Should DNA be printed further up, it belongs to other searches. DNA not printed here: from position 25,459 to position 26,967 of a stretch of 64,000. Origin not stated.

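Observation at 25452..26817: Fluoride riboswitch controlling an MFS transporter rather than Fluc or CLC-F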

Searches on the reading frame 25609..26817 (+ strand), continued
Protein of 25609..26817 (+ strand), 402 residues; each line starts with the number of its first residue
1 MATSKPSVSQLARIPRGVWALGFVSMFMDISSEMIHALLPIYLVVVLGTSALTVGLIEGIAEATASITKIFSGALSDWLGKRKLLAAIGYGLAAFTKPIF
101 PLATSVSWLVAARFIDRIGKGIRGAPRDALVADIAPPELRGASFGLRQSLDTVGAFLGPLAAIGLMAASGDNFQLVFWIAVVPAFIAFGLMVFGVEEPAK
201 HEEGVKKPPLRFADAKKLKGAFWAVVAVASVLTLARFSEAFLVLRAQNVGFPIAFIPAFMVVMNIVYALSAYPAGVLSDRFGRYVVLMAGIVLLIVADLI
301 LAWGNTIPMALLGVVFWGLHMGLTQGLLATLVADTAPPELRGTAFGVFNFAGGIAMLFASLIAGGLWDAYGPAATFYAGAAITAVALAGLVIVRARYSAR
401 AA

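Call 29: search_protein_families(library=pfam, proteins=[L022:5322-6560:+, L022:5339-6709:+, L022:6553-6975:+, L022:7018-7407:+, L067:1942-3717:+, L067:1529-1828:+, L067:5794-6174:+, L026:966-1466:-, L026:7-825:+, L026:3393-3935:+], max_evalue=0.001)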
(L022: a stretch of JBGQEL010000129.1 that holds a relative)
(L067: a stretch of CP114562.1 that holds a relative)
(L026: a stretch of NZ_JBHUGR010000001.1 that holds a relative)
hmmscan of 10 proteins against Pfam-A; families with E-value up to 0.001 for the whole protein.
L022:5322-6560:+ (412 aa): 1 family
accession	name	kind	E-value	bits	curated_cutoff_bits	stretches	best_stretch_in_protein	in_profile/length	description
PF00999.27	Na_H_Exchanger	-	9e-34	117.4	26.2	1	26-376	4-367/375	Sodium/hydrogen exchanger, transmembrane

L022:5339-6709:+ (456 aa): 0 families

L022:6553-6975:+ (140 aa): 1 family
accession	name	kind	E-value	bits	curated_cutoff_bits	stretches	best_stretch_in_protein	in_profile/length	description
PF00582.32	Usp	-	7.7e-32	111.2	24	1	1-140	1-141/141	Universal stress protein family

L022:7018-7407:+ (129 aa): 1 family
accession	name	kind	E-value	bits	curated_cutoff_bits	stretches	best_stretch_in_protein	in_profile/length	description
PF02537.21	CRCB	-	1.8e-27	96.1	32.9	1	5-118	1-103/103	CrcB-like protein, Camphor Resistance (CrcB)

L067:1942-3717:+ (591 aa): 1 family
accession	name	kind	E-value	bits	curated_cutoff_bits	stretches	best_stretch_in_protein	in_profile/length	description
PF00654.25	Voltage_CLC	-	7.7e-70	236.2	24.8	1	74-404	1-345/346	Voltage gated chloride channel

L067:1529-1828:+ (99 aa): 0 families

L067:5794-6174:+ (126 aa): 1 family
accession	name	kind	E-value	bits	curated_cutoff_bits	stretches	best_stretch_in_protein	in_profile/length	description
PF01850.27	PIN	-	9.6e-14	52.5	23.6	1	4-120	2-118/120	PIN domain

L026:966-1466:- (166 aa): 0 families

L026:7-825:+ (272 aa): 2 families
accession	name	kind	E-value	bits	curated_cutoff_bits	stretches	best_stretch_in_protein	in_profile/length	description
PF00891.24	Methyltransf_2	-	1.2e-45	155.9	22.3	1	49-252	1-209/210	O-methyltransferase domain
PF08242.18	Methyltransf_12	-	3.9e-06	27.9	30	1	113-205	1-97/98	Methyltransferase domain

L026:3393-3935:+ (180 aa): 2 families
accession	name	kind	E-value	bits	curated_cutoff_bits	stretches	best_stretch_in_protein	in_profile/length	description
PF20229.3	ChrB_N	-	3.4e-45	154.2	23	1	21-177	1-157/159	Protein ChrB, N-terminal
PF20803.2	PaaX_M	-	9.2e-05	22.9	24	1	5-46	7-48/83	PaaX protein central Cas2-like domain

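Call 34: search_solved_structures(query=window:25609-26814:+, max_evalue=0.001)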
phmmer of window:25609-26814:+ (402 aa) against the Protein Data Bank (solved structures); distinct sequences matched with E-value up to 0.001: 15.
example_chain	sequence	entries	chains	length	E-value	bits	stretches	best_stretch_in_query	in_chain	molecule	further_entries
8ttf_A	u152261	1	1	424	3e-09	39.7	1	28-397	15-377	Quinolone resistance protein NorA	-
8tth_A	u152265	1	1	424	3.3e-09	39.6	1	28-397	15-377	Quinolone resistance protein NorA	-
7lo7_Z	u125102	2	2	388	4.2e-09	39.2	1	28-397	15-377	Quinolone resistance protein NorA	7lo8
8ttg_A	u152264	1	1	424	5.3e-09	38.9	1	28-397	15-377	Quinolone resistance protein NorA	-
8tte_A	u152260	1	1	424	5.8e-09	38.8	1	28-397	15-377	Quinolone resistance protein NorA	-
28vj_B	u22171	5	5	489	1.1e-08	37.9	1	28-401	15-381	Quinolone resistance protein NorA,Soluble cytochrome b562 | NorA-BRIL(3A) fusion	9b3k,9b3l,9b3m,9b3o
9pv0_Z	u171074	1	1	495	1.1e-08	37.8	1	28-401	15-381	Quinolone resistance protein NorA, Soluble cytochrome b562 chimera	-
3wdo_A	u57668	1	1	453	1.6e-07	34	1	16-388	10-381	MFS Transporter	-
6s4m_A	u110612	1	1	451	3.9e-07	32.8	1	282-378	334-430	Major facilitator superfamily domain-containing protein 10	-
9w1p_A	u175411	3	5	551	3.1e-05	26.5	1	264-376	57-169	Glucose-6-phosphate exchanger SLC37A4,Soluble cytochrome b562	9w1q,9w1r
7wsm_A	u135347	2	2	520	5.3e-05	25.7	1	61-199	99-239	Solute carrier family 2, facilitated glucose transporter member 4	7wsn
9ll0_A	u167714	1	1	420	0.00019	23.9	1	264-376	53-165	Glucose-6-phosphate exchanger SLC37A4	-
21np_A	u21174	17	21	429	0.00025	23.5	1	264-376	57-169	Glucose-6-phosphate exchanger SLC37A4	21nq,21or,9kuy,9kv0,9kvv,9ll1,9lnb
9w1n_A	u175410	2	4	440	0.00027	23.4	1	264-376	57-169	Glucose-6-phosphate exchanger SLC37A4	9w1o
9xca_B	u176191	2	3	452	0.00029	23.3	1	264-376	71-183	Glucose-6-phosphate exchanger SLC37A4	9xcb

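Call 41: find_encoding_contigs(protein=P0001, flank=3000, max_places=4)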
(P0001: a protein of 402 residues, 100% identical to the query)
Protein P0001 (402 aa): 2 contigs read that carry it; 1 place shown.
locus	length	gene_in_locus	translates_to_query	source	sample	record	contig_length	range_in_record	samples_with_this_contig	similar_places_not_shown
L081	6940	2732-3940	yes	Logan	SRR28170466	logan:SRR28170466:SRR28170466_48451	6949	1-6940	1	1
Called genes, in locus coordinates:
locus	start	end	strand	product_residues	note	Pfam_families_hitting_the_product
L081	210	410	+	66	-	-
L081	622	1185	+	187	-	-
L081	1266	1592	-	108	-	PF02694:UPF0060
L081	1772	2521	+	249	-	PF01925:TauE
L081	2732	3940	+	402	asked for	PF00083:Sugar_tr, PF07690:MFS_1, PF12832:MFS_1_like (faint), PF13347:MFS_2 (weak), PF00083:Sugar_tr, PF07690:MFS_1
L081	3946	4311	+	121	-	PF00892:EamA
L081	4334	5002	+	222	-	-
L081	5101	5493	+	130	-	PF13115:YtkA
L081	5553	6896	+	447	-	PF25919:BSH_CusB, PF25944:Beta-barrel_RND (weak), PF25954:Beta-barrel_RND_2, PF25975:CzcB_C, PF25989:YknX_C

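Call 42: find_encoding_contigs(protein=P0011, flank=6000, max_places=3)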
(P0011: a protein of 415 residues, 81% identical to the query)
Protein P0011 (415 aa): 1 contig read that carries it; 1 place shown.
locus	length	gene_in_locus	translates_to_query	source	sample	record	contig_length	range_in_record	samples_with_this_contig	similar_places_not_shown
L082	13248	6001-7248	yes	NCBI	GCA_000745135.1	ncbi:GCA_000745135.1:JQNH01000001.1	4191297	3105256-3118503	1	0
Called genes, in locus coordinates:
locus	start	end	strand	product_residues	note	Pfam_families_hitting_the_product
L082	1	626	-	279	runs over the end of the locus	PF09931:Phage_phiJL001_Gp84_N, PF09356:Phage_BR0599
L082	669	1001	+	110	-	PF02694:UPF0060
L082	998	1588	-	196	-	PF09343:DUF2460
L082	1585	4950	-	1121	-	PF06791:TMP_2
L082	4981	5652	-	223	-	PF24752:DUF7697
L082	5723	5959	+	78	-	-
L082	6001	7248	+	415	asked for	PF00083:Sugar_tr, PF07690:MFS_1, PF12832:MFS_1_like (faint), PF00083:Sugar_tr, PF07690:MFS_1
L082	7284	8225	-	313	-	PF18906:Phage_tube_2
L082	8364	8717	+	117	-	PF12802:MarR_2 (weak), PF12840:HTH_20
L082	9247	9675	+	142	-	PF03960:ArsC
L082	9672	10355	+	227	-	PF00230:MIP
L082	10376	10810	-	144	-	-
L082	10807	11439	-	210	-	PF20039:DUF6441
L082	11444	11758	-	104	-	PF05354:Phage_attach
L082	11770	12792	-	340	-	PF03864:Phage_cap_E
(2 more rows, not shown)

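Call 43: find_encoding_contigs(protein=P0009, flank=5000, max_places=3)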
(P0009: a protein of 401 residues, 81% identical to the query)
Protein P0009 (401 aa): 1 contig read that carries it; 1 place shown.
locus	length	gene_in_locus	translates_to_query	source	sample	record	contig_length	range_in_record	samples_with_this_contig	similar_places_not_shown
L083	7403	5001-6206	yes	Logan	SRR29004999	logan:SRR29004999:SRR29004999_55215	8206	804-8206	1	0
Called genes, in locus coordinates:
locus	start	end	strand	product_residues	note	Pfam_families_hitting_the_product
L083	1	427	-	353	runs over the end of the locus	PF04796:RepA_C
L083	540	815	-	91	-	PF22180:RH3_dom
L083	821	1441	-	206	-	PF01656:CbiA, PF06564:CBP_BcsQ (faint), PF07015:VirC1, PF09140:MipZ (weak), PF10609:ParA (weak), PF13614:AAA_31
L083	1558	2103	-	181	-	PF00239:Resolvase, PF02796:HTH_7 (weak), PF13936:HTH_38 (weak)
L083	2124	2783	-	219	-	PF01936:NYN (faint)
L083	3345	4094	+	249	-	PF01925:TauE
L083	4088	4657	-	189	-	PF20229:ChrB_N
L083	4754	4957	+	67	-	-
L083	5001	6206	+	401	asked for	PF00083:Sugar_tr, PF07690:MFS_1, PF00083:Sugar_tr, PF07690:MFS_1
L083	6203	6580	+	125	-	PF02537:CRCB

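Call 44: find_encoding_contigs(protein=P0005, flank=5000, max_places=3)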
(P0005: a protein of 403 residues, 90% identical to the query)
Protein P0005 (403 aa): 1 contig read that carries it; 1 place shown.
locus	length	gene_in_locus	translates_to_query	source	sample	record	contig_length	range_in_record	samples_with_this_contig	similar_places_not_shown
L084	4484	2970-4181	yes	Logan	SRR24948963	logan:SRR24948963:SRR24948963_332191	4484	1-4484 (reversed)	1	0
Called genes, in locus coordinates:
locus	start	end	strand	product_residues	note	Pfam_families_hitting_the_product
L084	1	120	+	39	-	?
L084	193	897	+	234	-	PF03328:HpcH_HpaI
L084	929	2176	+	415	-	PF02749:QRPTase_N (weak)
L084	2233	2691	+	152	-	PF03734:YkuD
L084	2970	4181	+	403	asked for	PF00083:Sugar_tr, PF07690:MFS_1, PF00083:Sugar_tr, PF07690:MFS_1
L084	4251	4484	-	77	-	?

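Call 61: find_encoding_contigs(protein=P0006, flank=3000, max_places=3)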
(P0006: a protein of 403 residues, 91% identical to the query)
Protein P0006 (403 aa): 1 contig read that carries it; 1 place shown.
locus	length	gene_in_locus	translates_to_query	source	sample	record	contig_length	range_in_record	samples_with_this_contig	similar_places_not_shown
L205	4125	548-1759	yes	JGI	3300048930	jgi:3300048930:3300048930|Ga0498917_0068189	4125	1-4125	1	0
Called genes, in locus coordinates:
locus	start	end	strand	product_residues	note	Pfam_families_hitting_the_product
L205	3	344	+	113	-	?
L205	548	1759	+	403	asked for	PF00083:Sugar_tr, PF07690:MFS_1, PF12832:MFS_1_like (faint), PF13347:MFS_2 (weak), PF00083:Sugar_tr, PF07690:MFS_1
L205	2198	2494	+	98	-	-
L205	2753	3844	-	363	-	-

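Call 62: find_encoding_contigs(protein=P0007, flank=3000, max_places=3)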
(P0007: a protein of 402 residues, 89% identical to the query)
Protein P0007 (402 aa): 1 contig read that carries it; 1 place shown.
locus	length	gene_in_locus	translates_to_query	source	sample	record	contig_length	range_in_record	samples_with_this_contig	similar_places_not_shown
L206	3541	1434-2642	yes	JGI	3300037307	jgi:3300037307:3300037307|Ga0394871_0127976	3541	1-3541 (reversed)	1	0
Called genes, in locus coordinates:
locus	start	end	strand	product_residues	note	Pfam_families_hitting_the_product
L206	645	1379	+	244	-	PF03458:Gly_transporter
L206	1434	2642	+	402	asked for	PF00083:Sugar_tr, PF07690:MFS_1, PF00083:Sugar_tr, PF07690:MFS_1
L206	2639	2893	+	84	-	-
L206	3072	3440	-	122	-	PF13545:HTH_Crp_2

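Call 63: find_encoding_contigs(protein=P0002, flank=3000, max_places=3)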
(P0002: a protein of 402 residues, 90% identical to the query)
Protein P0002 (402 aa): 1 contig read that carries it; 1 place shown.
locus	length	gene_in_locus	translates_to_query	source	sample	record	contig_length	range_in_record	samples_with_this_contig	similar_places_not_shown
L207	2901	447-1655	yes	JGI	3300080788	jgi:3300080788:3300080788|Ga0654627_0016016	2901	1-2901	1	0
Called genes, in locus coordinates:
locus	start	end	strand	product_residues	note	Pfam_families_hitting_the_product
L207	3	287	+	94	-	?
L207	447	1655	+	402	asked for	PF00083:Sugar_tr, PF07690:MFS_1, PF13347:MFS_2 (weak), PF00083:Sugar_tr, PF07690:MFS_1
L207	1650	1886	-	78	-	-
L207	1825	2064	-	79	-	-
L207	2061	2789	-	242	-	PF00959:Phage_lysozyme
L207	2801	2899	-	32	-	?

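Call 66: find_encoding_contigs(protein=P0008, flank=3000, max_places=3)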
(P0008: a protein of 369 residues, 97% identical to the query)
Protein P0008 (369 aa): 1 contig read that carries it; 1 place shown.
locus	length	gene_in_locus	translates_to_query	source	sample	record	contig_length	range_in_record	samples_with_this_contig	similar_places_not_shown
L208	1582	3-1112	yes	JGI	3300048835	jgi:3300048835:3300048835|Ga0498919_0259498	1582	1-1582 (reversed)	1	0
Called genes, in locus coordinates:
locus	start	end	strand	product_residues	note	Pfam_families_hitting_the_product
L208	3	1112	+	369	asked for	PF00083:Sugar_tr, PF07690:MFS_1, PF12832:MFS_1_like (faint), PF13347:MFS_2, PF00083:Sugar_tr, PF07690:MFS_1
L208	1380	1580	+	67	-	?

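Call 67: find_encoding_contigs(protein=P0004, flank=3000, max_places=3)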
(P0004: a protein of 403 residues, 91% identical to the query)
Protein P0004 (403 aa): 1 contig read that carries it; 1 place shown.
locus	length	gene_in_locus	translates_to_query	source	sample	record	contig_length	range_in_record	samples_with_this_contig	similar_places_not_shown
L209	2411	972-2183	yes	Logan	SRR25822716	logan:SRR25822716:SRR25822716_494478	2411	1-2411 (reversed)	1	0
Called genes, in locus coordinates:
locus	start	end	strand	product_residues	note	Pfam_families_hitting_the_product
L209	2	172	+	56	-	?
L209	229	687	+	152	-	PF03734:YkuD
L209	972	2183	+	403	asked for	PF00083:Sugar_tr, PF07690:MFS_1, PF13347:MFS_2 (weak), PF00083:Sugar_tr, PF07690:MFS_1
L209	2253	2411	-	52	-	?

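Call 68: find_encoding_contigs(protein=P0003, flank=3000, max_places=3)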
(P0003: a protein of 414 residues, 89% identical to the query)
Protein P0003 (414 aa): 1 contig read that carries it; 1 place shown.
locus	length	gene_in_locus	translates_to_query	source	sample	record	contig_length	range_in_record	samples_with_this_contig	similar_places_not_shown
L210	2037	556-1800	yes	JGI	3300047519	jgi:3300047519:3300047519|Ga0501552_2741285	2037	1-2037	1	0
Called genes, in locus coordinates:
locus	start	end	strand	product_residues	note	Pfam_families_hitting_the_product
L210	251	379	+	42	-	-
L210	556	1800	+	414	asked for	PF00083:Sugar_tr, PF07690:MFS_1, PF13347:MFS_2 (weak), PF00083:Sugar_tr, PF07690:MFS_1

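Call 80: search_dna_similar(query=window:25609-26814:+, collection=plasmids, mode=protein, max_evalue=1e-60, max_rows=40)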
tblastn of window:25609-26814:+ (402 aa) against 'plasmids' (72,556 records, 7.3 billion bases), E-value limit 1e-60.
Records with a match: 98; places in all: 101; records where one place covers at least 80% of the query: 93.
Best place of each record, by identity: 60-80% 44; <60% 54.
By first word of the organism name: Burkholderia 15; Paraburkholderia 14; Cupriavidus 10; Rhizobium 7; Paracoccus 6; Ralstonia 6; Candidatus 3; Klebsiella 3; Pseudomonas 3; Nostoc 3; and 22 more.
By predicted mobility (MOB-suite, as given by PLSDB): non-mobilizable 55; conjugative 29; mobilizable 14.
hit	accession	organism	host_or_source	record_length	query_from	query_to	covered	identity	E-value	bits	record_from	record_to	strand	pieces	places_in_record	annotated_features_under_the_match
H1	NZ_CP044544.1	Bradyrhizobium betae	Beta vulgaris,Cell culture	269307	11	368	89%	74.9%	4e-156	494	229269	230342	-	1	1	MFS transporter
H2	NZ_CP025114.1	Bradyrhizobium sp. SK17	whole organism,agricultural soil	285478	11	368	89%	74.9%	4e-156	494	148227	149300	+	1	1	MFS transporter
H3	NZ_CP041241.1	Sinorhizobium mexicanum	Acaciella angustissima,cell culture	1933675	2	402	100%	64.7%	8e-131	421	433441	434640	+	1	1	none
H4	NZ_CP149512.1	Pararhizobium sp. A13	Aeschynomene indica,cell ...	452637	14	368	88%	71.7%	2e-138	443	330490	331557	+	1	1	MFS transporter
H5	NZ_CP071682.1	Rhizobium ruizarguesonis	lentil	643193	14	368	88%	70.2%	1e-140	449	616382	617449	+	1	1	MFS transporter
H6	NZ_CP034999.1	Rhizobium acidisoli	Phaseolus vulgaris,root nodule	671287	14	368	88%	69.7%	1e-131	423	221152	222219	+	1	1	MFS transporter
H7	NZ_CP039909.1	Agrobacterium tumefaciens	-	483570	14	368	88%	69.6%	2e-139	446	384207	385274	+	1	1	MFS transporter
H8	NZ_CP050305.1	Rhizobium lusitanum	Oxytropis pumilio,cell culture,root ...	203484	14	368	88%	69.4%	5e-136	436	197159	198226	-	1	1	MFS transporter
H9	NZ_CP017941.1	Phyllobacterium zundukense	Oxytropis triphylla,cell culture,root ...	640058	13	368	89%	66.9%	3e-133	428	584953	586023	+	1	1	MFS transporter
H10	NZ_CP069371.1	Neotabrizicola shimadae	microbial biofilm,biofilm, Nakabusa ...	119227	14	368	88%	66.9%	5e-129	416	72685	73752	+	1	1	MFS transporter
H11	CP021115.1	Aestuarium zhoushanense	pure culture,tidal flat sample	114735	1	368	92%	63.9%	4e-124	402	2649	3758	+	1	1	MFS transporter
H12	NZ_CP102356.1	Paracoccus sp. SMMA_5_TC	pure culture,Lotus pond, a sulfur-borax ...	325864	3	368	91%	64.1%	9e-124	401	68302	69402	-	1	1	MFS transporter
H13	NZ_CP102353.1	Paracoccus sp. SMMA_5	pure culture,Lotus pond, a sulfur-borax ...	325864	3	368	91%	64.1%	9e-124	401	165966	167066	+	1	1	MFS transporter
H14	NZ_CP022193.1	Alloyangia pacifica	cell culture,oil-contaminated sediment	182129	12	368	89%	65.6%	4e-124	402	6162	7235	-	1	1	MFS transporter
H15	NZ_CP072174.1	Rhizobium sp. AB2/73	Phyla canescens,cell culture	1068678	14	368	88%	65.7%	3e-131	422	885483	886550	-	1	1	record has no annotation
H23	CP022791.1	Ralstonia solanacearum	Solanum tuberosum,single cell,Potato ...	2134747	3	368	91%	60.7%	1e-122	398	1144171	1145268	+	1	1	MFS transporter | type II toxin-antitoxin system HipA family toxin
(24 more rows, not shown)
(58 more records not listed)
